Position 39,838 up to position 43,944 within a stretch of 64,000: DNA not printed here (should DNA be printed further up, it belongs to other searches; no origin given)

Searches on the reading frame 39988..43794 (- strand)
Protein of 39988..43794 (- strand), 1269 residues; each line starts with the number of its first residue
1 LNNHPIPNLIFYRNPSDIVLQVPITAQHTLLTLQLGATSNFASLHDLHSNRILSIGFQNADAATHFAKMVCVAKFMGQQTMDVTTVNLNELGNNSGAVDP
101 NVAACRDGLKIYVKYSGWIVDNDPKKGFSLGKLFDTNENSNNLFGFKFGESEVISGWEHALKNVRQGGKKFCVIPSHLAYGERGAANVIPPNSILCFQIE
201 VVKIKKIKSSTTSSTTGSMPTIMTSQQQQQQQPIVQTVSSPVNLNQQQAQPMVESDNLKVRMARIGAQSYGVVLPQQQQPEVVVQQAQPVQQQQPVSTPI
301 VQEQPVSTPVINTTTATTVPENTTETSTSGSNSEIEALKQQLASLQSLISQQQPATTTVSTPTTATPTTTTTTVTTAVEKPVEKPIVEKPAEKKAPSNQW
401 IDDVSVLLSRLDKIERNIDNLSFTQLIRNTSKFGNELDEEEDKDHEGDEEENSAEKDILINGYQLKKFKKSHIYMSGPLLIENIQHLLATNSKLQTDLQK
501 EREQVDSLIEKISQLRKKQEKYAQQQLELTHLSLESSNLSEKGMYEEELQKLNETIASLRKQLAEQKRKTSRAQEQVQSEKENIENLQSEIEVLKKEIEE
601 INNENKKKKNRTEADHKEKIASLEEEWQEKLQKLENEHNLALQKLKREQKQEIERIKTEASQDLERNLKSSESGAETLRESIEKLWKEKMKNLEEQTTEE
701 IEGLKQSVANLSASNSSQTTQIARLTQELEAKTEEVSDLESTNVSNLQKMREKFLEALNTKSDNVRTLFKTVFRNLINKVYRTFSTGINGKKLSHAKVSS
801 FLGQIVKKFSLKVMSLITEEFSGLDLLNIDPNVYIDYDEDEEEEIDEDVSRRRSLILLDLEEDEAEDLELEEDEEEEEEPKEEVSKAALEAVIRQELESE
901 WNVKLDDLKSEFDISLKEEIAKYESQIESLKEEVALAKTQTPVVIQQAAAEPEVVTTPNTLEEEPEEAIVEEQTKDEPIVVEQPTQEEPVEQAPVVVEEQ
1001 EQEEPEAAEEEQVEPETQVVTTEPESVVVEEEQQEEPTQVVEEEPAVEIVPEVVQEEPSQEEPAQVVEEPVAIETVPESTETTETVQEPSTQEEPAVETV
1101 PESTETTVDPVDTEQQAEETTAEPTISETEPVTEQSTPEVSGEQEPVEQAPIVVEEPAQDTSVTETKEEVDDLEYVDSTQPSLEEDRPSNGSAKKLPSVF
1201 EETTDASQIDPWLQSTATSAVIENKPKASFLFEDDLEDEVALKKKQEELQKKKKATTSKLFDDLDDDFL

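Call 50: search_protein_families(library=pfam, max_evalue=0.001, proteins=[window:39988-43794:-])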
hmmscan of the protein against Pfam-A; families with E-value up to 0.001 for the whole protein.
window:39988-43794:- (1269 aa): 1 family
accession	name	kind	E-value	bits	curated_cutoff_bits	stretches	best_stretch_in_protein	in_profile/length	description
PF00254.34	FKBP_C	-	1.1e-17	64.6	21.1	1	107-202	7-94/94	FKBP-type peptidyl-prolyl cis-trans isomerase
